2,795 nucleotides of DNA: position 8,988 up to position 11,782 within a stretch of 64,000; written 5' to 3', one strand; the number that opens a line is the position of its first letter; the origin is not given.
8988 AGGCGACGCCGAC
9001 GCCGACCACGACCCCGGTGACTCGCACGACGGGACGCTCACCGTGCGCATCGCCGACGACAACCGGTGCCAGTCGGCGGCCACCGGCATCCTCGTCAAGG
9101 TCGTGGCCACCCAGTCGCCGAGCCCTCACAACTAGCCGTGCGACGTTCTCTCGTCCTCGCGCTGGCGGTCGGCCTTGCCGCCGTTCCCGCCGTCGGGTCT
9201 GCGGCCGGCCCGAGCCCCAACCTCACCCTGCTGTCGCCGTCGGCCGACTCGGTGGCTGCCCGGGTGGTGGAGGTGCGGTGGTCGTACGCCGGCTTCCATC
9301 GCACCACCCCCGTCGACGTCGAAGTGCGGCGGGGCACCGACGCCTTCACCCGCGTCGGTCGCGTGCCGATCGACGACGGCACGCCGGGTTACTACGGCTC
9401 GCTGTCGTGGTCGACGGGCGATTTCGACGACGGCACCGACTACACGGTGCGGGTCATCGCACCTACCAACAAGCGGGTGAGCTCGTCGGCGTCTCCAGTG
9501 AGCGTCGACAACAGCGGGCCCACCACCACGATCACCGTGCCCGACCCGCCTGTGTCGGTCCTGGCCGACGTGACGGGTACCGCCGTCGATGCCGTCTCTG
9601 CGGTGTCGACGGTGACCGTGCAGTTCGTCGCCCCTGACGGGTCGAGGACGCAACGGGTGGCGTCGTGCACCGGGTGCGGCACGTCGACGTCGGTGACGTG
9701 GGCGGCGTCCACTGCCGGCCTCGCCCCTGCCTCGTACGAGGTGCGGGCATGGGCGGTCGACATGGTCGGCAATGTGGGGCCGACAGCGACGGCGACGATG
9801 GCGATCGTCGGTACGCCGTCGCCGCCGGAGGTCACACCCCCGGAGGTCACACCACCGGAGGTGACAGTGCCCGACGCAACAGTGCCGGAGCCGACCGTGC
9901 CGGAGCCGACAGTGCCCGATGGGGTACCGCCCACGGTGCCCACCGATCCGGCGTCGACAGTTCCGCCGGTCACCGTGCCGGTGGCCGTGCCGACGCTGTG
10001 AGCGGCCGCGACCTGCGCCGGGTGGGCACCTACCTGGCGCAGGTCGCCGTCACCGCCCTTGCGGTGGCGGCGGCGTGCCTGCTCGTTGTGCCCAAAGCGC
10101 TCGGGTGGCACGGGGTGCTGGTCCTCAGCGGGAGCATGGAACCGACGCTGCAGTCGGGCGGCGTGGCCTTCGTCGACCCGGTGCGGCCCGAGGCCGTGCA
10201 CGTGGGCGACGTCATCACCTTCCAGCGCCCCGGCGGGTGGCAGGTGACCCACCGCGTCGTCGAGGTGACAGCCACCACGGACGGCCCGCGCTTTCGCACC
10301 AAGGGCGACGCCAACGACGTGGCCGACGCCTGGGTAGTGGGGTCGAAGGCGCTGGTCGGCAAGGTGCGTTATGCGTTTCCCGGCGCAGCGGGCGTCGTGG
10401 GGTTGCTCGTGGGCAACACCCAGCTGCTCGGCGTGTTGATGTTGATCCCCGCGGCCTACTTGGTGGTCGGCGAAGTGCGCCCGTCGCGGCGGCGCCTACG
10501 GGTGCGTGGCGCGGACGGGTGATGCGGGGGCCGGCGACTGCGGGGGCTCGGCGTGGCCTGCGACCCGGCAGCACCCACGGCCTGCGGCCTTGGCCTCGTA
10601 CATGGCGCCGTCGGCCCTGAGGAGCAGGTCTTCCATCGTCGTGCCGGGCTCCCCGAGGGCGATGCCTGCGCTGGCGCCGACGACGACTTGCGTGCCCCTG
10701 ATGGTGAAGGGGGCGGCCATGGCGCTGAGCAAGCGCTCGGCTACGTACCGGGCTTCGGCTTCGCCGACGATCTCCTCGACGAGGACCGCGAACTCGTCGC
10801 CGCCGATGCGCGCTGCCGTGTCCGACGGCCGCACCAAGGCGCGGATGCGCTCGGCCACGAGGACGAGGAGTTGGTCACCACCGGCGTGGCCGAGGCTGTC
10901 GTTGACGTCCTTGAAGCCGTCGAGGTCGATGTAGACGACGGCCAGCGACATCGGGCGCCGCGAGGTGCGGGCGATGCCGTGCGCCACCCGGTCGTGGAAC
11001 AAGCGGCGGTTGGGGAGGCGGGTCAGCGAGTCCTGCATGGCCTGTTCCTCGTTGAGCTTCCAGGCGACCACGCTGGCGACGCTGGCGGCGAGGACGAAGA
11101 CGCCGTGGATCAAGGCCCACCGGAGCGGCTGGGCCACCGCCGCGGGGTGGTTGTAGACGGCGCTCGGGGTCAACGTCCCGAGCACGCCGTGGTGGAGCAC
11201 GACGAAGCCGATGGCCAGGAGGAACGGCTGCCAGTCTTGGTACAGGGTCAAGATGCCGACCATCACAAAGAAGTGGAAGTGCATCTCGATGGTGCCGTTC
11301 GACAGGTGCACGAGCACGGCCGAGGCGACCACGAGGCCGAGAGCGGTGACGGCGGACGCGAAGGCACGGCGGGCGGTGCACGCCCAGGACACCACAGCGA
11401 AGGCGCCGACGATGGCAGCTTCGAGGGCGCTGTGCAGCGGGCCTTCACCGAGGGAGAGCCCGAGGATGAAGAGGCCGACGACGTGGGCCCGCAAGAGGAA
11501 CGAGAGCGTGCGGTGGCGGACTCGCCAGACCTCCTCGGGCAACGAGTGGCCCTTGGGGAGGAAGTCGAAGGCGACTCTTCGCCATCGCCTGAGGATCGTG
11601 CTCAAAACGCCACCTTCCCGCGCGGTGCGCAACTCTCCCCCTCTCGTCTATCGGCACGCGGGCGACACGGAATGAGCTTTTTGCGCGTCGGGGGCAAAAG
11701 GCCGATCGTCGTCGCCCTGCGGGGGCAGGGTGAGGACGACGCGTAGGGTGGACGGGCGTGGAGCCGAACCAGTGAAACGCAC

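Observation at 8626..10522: Actinobacterial TasA-like / Ig-like / SipW-type peptidase operon: a candidate extracellular fibre system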

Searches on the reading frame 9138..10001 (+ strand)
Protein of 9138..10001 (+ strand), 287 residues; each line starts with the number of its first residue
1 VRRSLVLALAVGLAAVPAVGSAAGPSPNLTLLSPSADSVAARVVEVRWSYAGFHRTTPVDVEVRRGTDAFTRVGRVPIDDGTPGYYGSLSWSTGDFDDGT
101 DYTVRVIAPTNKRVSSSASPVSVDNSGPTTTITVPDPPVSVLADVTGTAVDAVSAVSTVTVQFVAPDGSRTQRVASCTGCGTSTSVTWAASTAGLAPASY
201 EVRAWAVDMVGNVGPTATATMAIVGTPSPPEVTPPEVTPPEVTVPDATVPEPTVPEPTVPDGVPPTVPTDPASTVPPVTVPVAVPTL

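Call 4: search_protein_families(library=pfam, proteins=[window:9138-10001:+], max_evalue=1)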
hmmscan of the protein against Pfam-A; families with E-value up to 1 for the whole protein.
window:9138-10001:+ (287 aa): 0 families

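Call 5: search_protein_families(library=ncbifam, proteins=[window:9138-10001:+], max_evalue=1)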
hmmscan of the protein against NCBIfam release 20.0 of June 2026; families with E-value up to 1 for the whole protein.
window:9138-10001:+ (287 aa): 1 family
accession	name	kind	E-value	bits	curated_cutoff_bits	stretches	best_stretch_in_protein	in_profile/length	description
NF047446.1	barrel_OmpL47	domain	0.043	14.3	40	1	198-222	43-67/68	OmpL47-type beta-barrel domain-containing protein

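Call 15: find_homologous_proteins(query=window:9138-10001:+, max_evalue=0.001)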
Query window:9138-10001:+ (287 aa): 26 proteins with E <= 0.001 among 8000 candidates.
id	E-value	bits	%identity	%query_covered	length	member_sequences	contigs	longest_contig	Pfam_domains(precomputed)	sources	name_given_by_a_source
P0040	6.6e-172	589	100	100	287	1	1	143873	-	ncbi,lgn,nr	ncbi:MAG TPA: hypothetical protein VM938_05330 [Acidimicrobiales bacterium]|nr:hypothetical protein 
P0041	5.6e-113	396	70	100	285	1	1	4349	-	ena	-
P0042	5.2e-105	369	69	100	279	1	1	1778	-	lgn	-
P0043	1.2e-84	303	61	90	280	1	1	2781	-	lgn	-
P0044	1.4e-57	214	53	46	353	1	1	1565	-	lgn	-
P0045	2.1e-57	213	47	98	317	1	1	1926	-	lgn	-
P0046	2.9e-57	213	52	80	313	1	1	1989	-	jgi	jgi:hypothetical protein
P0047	3.3e-57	213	50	91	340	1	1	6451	-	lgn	-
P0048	3.5e-56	209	53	80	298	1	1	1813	-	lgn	-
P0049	1.2e-55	208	53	79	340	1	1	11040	-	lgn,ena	-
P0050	9.8e-55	205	49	72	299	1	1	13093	-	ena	-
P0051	1.9e-54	204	53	79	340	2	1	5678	-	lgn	-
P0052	4.9e-54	202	52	79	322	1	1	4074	-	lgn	-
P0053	6.9e-54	202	50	46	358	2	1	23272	-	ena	-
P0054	4.0e-53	199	53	46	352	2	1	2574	PF19077.7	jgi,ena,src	-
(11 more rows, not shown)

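Call 55: predict_structure(alignment_id=A5)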
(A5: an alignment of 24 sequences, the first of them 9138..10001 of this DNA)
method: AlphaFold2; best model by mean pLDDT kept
length: 287 residues; sequences in the alignment: 24
mean_pLDDT: 84.1   pTM: 0.64
mean pLDDT of the five models: 84.1, 82.4, 80.5, 80.5, 76.2
residues with pLDDT >= 90: 179; 70-90: 36; 50-70: 64; < 50: 8
segments of 3 or more residues with pLDDT < 50: 273-275
pLDDT, mean of each block of 10 residues (from residue 1): 56 58 81 95 96 96 97 97 94 94 96 93 96 78 89 96 97 97 97 92 97 96 80 80 64 56 52 53 56
secondary structure, 60 per line:
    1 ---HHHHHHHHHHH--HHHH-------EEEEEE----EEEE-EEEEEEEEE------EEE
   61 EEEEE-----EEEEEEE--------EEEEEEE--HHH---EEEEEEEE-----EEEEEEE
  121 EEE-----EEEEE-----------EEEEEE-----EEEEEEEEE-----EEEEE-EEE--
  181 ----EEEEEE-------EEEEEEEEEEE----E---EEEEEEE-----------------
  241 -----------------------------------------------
elements in order: H4-14 H17-20 E28-33 E38-41 E43-51 E58-65 E71-77 E86-92 E101-108 E114-123 E129-133 E145-150 E156-164 E170-174 E176-178 E185-190 E198-208 E217-223

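Call 57: fold_search(model_id=the predicted structure, library=pdb)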
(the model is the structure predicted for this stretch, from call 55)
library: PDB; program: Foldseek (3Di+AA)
matches with E <= 10: 1986; with E <= 0.001: 1242
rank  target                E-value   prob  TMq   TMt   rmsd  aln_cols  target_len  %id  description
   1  6pok                  3.3e-07  1.00  0.34  0.43   7.3       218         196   14  Crystal structure of the Robo3 FN2-3 domains (released 2020-05-06)
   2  7lr3_B                8.4e-07  1.00  0.27  0.36  11.5       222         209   15  Complex of Fab 2/6.14 with domain 3 of P. berghei HAP2 (released 2021-12-15)
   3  8r4q_D                8.4e-07  1.00  0.25  0.29  17.9       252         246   15  Salt inducible kinase 3 in complex with inhibitor (released 2024-03-27)
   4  6pcu_B                1.0e-06  1.00  0.25  0.29  19.1       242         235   14  VP8* of a G2P[4] human rotavirus in complex with scFv antibody 9 (released 2019-09-04)
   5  4isv_A                1.1e-06  1.00  0.27  0.34  11.0       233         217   16  Crystal structure of the Fab FRAGMENT OF 1C2, A MONOCLONAL ANTIBODY SPECIFIC FOR POLY-GLUTAMINE (released 2013-07-03)
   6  6n4q_I                1.4e-06  1.00  0.27  0.35  11.9       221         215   14  CryoEM structure of Nav1.7 VSD2 (actived state) in complex with the gating modifier toxin ProTx2 (released 2019-01-23)
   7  8r4q_F                1.4e-06  1.00  0.25  0.29  17.9       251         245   15  Salt inducible kinase 3 in complex with inhibitor (released 2024-03-27)
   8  5ihz_L                1.5e-06  1.00  0.26  0.33  11.1       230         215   17  Crystal structure of anti-gliadin 1002-1E01 Fab fragment (released 2017-03-15)
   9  5e53_D                1.7e-06  1.00  0.32  0.31   7.7       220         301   16  Crystal structure of chicken CNTN1 FN1-FN3 domains (released 2016-08-31)
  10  7ryu_L                2.0e-06  1.00  0.28  0.36  12.3       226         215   20  Anti-HIV neutralizing antibody Ab1303 Fab isolated from sequentially immunized mcaques (released 2022-01-19)
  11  7xil_L                2.0e-06  1.00  0.26  0.33  12.3       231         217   12  SARS-CoV-2-Beta-RBD and B38-GWP/P-VK antibody complex (released 2023-04-26)
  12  7rks_L                2.3e-06  1.00  0.28  0.36  11.9       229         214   18  Structure of the SARS-CoV receptor binding domain in complex with the human neutralizing antibody Fab fragment, C118 (released 2021-09-22)
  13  6oz9_L                2.3e-06  1.00  0.26  0.33  11.6       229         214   13  Ebola virus glycoprotein in complex with EBOV-520 Fab (released 2020-03-11)
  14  8cs9_X                2.3e-06  1.00  0.27  0.14  15.7       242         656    7  Composite reconstruction of Class 1 of the erythrocyte ankyrin-1 complex (released 2022-07-20)
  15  8d3a_L                2.5e-06  1.00  0.26  0.34  11.4       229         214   19  Crystal Structure of DH475 Fab in complex with Man9 (released 2022-10-12)
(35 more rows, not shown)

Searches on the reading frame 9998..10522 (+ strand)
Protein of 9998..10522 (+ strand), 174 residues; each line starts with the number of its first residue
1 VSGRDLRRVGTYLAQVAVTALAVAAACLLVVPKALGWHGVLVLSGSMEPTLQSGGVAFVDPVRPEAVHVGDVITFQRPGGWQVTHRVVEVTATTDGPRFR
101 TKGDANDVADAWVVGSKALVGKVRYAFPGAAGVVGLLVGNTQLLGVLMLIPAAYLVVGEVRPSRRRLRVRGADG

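Call 4: search_protein_families(library=pfam, proteins=[window:9998-10522:+], max_evalue=1)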
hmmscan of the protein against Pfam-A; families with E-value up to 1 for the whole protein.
window:9998-10522:+ (174 aa): 2 families
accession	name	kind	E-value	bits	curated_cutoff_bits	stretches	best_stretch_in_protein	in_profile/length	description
PF10502.14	Peptidase_S26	-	9.9e-06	26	22.9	1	20-84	6-74/168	Signal peptidase, peptidase S26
PF00717.28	Peptidase_S24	-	0.03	14.5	23.3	1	42-89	40-83/116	Peptidase S24-like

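Call 5: search_protein_families(library=ncbifam, proteins=[window:9998-10522:+], max_evalue=1)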
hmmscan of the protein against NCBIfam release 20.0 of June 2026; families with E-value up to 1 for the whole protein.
window:9998-10522:+ (174 aa): 3 families
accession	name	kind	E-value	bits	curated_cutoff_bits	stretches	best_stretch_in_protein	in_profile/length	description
TIGR02228.1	sigpep_I_arch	equivalog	2.1e-27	95.9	51.85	1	14-160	8-155/158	signal peptidase I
NF046067.1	SigPepSipWBacil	equivalog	2.3e-20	73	190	1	22-156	23-158/189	signal peptidase I SipW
TIGR02227.1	sigpep_I_bact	equivalog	8.5e-05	22.5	47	1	24-88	7-75/162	signal peptidase I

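Call 44: search_solved_structures(query=window:9998-10522:+, max_evalue=1, show_alignments=2)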
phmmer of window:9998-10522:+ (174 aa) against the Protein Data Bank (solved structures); distinct sequences matched with E-value up to 1: 7.
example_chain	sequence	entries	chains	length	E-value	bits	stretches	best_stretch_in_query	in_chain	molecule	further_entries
7p2q_A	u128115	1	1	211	1.3e-10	44.5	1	38-155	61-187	Signal peptidase complex catalytic subunit SEC11C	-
7p2p_A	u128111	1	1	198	2.8e-08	37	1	39-140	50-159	Signal peptidase complex catalytic subunit SEC11A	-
9rjb_A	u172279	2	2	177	5.5e-08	36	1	39-139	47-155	Signal peptidase complex catalytic subunit SEC11A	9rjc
6wuh_B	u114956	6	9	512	0.0027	20.8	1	121-167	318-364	Bac_surface_Ag domain-containing protein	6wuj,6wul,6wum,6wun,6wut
9nk8_B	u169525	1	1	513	0.0027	20.8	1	121-167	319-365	Sam50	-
9nk6_B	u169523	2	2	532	0.0031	20.6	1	121-167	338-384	Sam50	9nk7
7ktr_F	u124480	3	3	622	0.72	12.9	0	33-108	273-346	TAF6-like RNA polymerase II p300/CBP-associated factor-associated factor 65 kDa subunit 6L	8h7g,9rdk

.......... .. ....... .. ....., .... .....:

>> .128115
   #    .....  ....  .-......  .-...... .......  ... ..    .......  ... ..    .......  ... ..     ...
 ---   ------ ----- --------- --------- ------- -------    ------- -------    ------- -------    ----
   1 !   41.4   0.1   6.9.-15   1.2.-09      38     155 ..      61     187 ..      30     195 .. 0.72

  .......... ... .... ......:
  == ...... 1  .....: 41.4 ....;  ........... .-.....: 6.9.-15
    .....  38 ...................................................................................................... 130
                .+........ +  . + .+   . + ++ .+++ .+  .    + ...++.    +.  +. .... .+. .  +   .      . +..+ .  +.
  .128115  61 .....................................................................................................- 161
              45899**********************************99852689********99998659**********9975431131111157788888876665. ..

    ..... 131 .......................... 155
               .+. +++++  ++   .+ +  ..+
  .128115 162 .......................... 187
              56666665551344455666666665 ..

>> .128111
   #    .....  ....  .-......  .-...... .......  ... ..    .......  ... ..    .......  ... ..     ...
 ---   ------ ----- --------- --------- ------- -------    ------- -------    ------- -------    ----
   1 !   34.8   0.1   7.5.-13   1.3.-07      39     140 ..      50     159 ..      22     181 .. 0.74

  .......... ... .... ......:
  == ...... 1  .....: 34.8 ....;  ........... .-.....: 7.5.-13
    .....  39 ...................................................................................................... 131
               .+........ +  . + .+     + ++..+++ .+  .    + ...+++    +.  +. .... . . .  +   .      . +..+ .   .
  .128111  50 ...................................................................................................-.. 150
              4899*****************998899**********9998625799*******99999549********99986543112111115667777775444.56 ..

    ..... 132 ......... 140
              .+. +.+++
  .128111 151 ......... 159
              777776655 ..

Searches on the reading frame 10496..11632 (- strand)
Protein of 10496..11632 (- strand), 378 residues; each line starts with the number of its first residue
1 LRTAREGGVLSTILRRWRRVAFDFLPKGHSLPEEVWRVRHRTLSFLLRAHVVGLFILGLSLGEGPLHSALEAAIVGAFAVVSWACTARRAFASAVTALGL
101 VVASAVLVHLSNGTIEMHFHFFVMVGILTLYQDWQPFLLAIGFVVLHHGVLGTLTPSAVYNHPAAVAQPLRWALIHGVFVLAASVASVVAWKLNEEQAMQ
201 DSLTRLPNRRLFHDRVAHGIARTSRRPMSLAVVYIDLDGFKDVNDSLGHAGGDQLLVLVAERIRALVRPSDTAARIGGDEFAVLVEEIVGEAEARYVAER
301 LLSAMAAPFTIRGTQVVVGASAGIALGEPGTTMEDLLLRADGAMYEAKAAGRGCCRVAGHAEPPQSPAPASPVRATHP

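Call 4: search_protein_families(library=pfam, proteins=[window:10496-11632:-], max_evalue=1)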
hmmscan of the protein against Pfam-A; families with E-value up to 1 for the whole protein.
window:10496-11632:- (378 aa): 2 families
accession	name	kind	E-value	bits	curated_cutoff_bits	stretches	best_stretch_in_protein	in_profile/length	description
PF00990.26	GGDEF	-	2.2e-44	151.5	23.8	1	198-353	1-160/161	Diguanylate cyclase, GGDEF domain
PF05884.17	ZYG-11_interact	-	0.042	13.7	25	1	74-130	197-252/295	Interactor of ZYG-11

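Call 5: search_protein_families(library=ncbifam, proteins=[window:10496-11632:-], max_evalue=1)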
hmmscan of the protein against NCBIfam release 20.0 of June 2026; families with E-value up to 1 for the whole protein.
window:10496-11632:- (378 aa): 22 families
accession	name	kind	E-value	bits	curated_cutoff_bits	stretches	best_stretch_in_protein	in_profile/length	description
NF007423.1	PRK09966.1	equivalog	1.2e-48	165.9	325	1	196-348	237-390/390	diguanylate cyclase DgcN/YfiN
NF045675.1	PhdiestaseDibA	equivalog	5.8e-42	143.9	980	1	197-354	202-360/623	phosphodiesterase DibA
NF051473.1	DigCycDgcsShew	equivalog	7.8e-41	140.3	400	1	188-357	125-290/291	diguanylate cyclase DgcS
TIGR00254.1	GGDEF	domain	2.4e-38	131.5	37.4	1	195-357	2-166/168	diguanylate cyclase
NF038266.1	diguan_SiaD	equivalog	1.8e-37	129.1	290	1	195-354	91-251/252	biofilm regulation diguanylate cyclase SiaD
NF007298.0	PRK09776.1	equivalog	3.2e-37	128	1135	1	196-357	682-844/1111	diguanylate cyclase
NF007380.0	PRK09894.1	equivalog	5.1e-37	127.8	256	1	192-358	123-287/296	diguanylate cyclase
NF007135.0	PRK09581.1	equivalog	9.8e-34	116.9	474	1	196-353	290-450/457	PleD family two-component system response regulator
NF007474.0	PRK10060.1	equivalog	2e-32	112.2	782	1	196-357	235-394/663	cyclic di-GMP phosphodiesterase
NF053781.1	cdiGMPphdstlr2612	equivalog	4.4e-32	110.8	1600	1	194-352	836-996/1268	Tlr1612 family c-di-GMP phosphodiesterase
NF052458.1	PhdiestGepA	equivalog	1.8e-26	92.6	1200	1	195-350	422-571/840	phosphodiesterase GepA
NF041606.1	dguan_cyc_DgcA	equivalog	1.7e-25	89.7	370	1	190-354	170-335/340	diguanylate cyclase DgcA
NF011955.1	PRK15426.1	equivalog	6.8e-25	87.2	408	1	195-353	395-556/564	cellulose biosynthesis regulator diguanylate cyclase DgcQ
NF040885.1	diguan_DgcJ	equivalog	1.1e-24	87.1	500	1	198-350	341-488/493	diguanylate cyclase DgcJ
NF047654.1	DiguCycDgcRLepto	equivalog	2.6e-24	85.6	500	1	195-352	130-290/295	diguanylate cyclase DgcR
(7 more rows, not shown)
